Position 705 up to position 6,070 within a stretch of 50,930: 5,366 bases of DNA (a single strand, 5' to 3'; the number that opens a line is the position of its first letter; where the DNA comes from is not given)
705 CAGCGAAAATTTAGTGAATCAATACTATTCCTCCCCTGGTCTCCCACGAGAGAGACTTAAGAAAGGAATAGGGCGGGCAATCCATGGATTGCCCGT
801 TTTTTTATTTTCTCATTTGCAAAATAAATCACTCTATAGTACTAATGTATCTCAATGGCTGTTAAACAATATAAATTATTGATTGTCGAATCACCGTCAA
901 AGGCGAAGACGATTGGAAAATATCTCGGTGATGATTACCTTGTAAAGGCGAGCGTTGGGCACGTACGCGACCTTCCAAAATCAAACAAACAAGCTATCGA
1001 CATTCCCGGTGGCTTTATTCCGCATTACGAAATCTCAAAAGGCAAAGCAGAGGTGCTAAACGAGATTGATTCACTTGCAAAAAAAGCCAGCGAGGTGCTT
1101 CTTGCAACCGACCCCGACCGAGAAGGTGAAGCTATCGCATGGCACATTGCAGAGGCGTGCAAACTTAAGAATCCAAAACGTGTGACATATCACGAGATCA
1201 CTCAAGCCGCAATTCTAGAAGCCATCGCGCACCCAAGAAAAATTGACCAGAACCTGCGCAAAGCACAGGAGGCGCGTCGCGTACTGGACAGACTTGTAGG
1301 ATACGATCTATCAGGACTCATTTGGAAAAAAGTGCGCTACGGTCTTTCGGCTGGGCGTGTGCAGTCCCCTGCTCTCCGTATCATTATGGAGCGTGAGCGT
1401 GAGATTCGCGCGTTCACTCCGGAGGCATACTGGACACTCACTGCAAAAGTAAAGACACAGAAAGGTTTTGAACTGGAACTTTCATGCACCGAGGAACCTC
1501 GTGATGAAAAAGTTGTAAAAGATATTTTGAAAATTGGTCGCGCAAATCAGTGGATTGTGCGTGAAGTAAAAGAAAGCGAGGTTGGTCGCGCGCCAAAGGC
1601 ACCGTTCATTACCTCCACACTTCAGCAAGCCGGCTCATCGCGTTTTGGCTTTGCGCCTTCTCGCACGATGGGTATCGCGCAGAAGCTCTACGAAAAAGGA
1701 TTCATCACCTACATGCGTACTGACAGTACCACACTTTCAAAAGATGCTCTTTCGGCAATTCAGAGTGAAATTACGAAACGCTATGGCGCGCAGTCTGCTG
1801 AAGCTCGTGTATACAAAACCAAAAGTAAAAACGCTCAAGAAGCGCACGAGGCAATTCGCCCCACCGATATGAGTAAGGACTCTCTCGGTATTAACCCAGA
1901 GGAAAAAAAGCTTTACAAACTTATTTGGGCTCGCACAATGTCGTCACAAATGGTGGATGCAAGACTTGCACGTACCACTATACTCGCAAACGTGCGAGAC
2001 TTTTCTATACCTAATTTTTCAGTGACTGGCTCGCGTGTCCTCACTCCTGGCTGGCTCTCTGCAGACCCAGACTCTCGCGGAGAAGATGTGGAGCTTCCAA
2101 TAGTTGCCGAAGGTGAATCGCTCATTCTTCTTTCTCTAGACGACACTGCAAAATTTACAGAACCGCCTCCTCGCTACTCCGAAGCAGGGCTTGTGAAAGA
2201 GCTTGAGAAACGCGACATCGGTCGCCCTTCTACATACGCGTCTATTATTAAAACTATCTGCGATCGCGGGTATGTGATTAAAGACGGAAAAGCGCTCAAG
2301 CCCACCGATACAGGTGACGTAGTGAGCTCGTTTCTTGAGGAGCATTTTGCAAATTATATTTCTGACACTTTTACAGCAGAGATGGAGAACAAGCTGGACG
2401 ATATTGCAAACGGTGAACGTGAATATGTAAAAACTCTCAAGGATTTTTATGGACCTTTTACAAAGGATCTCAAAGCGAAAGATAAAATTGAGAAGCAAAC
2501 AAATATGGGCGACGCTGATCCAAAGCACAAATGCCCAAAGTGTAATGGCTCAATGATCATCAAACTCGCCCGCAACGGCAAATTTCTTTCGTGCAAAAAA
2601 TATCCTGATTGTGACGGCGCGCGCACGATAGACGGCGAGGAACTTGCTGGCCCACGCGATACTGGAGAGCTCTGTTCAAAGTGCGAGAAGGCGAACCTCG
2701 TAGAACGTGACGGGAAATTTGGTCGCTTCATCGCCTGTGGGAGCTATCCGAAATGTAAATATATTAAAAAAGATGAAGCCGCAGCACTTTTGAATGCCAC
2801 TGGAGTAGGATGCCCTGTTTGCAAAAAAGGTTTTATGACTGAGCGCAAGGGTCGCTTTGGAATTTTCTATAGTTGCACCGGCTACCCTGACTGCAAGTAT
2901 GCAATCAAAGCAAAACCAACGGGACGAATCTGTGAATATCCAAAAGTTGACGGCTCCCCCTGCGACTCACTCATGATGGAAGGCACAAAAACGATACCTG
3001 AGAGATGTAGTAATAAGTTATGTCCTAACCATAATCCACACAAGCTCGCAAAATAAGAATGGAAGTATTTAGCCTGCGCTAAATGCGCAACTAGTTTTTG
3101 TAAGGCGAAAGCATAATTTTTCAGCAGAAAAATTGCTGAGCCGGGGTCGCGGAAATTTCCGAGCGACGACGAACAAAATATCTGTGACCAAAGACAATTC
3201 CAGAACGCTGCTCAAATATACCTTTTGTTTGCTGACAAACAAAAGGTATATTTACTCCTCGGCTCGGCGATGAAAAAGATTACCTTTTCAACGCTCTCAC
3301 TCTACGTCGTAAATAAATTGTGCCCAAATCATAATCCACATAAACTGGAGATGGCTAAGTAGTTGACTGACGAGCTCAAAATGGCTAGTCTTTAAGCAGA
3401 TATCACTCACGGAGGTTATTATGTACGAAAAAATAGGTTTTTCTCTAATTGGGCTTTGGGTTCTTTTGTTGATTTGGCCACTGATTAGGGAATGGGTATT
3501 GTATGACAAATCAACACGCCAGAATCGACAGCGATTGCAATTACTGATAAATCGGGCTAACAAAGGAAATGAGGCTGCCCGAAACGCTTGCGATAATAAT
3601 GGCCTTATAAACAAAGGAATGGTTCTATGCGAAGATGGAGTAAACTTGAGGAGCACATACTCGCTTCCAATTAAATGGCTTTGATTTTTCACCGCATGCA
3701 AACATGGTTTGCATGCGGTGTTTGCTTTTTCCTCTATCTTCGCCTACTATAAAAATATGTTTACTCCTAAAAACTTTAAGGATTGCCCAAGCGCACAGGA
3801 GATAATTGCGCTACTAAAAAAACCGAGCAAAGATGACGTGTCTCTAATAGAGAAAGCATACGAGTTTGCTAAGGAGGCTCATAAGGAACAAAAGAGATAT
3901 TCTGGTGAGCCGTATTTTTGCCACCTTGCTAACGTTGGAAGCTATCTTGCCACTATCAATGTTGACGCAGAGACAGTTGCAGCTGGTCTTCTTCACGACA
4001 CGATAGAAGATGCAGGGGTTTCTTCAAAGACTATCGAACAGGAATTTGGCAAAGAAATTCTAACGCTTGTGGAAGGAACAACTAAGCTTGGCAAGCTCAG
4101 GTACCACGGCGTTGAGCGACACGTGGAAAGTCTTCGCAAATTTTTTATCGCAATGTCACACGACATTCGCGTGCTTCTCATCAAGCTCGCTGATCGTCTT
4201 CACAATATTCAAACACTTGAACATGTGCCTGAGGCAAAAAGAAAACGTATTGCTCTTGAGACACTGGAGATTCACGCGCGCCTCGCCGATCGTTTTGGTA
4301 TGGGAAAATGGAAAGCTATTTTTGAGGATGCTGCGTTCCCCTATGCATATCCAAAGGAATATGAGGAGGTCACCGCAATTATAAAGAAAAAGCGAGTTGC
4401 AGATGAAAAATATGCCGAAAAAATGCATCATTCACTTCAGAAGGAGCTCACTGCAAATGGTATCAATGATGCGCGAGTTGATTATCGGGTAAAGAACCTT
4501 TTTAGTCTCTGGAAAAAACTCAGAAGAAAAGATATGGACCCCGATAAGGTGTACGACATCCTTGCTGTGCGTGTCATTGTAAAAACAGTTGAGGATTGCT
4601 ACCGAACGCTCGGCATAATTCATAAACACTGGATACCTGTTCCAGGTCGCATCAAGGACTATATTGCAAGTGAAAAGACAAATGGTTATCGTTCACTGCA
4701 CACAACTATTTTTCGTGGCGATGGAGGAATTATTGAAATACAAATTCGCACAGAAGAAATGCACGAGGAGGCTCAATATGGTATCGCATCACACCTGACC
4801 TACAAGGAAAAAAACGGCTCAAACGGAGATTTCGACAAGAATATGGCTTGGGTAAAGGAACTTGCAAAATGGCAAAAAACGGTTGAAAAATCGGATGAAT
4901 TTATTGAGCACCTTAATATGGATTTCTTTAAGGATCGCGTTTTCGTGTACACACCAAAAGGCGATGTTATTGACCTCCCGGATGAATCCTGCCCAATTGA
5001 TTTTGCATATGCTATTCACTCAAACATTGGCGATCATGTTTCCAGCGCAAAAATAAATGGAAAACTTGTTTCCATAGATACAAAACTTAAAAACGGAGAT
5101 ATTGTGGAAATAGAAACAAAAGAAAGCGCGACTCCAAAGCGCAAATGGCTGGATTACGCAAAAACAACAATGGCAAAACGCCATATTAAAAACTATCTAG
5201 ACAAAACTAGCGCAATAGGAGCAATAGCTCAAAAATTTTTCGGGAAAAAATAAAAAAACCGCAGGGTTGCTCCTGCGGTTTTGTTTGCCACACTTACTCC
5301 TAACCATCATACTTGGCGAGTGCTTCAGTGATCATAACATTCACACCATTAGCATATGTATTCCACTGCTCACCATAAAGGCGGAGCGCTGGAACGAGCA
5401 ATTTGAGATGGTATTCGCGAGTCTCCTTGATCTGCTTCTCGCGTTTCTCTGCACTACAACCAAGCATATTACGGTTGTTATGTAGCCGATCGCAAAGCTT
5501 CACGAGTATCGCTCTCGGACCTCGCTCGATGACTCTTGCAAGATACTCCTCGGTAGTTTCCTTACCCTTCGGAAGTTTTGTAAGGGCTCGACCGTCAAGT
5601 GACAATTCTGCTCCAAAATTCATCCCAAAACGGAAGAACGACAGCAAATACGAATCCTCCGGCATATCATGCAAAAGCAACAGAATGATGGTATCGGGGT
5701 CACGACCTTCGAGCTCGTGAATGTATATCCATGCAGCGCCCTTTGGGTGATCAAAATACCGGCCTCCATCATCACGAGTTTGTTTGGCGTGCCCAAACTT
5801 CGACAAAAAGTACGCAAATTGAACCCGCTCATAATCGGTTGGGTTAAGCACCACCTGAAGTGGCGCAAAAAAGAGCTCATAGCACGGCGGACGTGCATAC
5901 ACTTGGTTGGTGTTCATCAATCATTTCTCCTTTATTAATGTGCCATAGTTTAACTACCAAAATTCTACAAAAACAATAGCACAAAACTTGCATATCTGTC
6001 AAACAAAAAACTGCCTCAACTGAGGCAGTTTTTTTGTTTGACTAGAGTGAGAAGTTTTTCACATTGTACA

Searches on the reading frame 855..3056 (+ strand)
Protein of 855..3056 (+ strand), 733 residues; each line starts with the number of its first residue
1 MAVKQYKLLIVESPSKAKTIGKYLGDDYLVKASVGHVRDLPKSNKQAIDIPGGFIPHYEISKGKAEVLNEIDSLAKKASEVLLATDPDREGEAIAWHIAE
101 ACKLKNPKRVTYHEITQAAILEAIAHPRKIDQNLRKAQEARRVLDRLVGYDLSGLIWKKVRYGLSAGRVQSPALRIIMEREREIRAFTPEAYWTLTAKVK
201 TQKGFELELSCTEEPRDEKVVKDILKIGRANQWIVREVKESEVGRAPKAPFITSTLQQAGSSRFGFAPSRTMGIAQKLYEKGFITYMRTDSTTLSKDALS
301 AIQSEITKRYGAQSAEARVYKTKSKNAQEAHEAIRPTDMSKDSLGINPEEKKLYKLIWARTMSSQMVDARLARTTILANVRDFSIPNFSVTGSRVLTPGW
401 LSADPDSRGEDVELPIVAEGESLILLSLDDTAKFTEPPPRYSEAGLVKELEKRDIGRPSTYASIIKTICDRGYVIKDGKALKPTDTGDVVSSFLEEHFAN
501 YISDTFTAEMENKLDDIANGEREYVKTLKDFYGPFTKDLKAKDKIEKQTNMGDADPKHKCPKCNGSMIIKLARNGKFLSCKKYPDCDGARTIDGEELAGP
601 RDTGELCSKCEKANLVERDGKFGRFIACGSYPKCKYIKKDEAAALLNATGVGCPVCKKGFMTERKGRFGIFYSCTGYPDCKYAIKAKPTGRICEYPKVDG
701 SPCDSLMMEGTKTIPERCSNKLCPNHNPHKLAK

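Call 61: search_protein_families(library=pfam, proteins=[window:855-3056:+], max_evalue=0.00001)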
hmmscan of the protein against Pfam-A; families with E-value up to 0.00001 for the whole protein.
window:855-3056:+ (733 aa): 3 families
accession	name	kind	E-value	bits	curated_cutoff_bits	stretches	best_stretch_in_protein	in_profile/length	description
PF01131.25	Topoisom_bac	-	1.1e-120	403.8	35.1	1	129-527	1-409/411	DNA topoisomerase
PF01396.24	Zn_ribbon_Top1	-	4.4e-34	116.4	32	3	558-591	2-35/39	Topoisomerase DNA binding C4 zinc finger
PF01751.28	Toprim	-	1.8e-23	82.9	23.1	1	8-115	2-96/96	Toprim domain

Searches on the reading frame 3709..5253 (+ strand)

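Call 61: search_protein_families(library=pfam, proteins=[window:3709-5253:+], max_evalue=0.00001)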
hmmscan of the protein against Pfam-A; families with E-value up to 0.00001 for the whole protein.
window:3709-5253:+ (514 aa): 4 families
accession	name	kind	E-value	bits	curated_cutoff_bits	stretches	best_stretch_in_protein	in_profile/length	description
PF13328.12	HD_4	-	3.6e-43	147.4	27.2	1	50-198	1-155/156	HD domain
PF04607.23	RelA_SpoT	-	4.5e-39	133.7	27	1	260-369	2-112/113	Region found in RelA / SpoT proteins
PF02824.27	TGS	-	1.3e-22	80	22.2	1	411-468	1-58/60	TGS domain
PF01966.28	HD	-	2.4e-07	31.5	22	1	69-166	1-115/116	HD domain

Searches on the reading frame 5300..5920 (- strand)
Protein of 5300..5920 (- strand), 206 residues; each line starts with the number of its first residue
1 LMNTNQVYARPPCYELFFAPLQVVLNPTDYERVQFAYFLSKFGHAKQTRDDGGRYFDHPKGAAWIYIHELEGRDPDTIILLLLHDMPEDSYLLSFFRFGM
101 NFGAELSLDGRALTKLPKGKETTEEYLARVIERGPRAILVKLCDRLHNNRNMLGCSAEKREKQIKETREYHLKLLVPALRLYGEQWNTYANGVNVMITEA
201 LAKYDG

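Call 61: search_protein_families(library=pfam, proteins=[window:5300-5920:-], max_evalue=0.00001)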
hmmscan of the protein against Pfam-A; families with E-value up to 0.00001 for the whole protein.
window:5300-5920:- (206 aa): 1 family
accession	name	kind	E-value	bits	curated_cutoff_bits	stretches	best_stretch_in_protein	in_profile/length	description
PF13328.12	HD_4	-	2.8e-07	30.8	27.2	1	42-167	7-142/156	HD domain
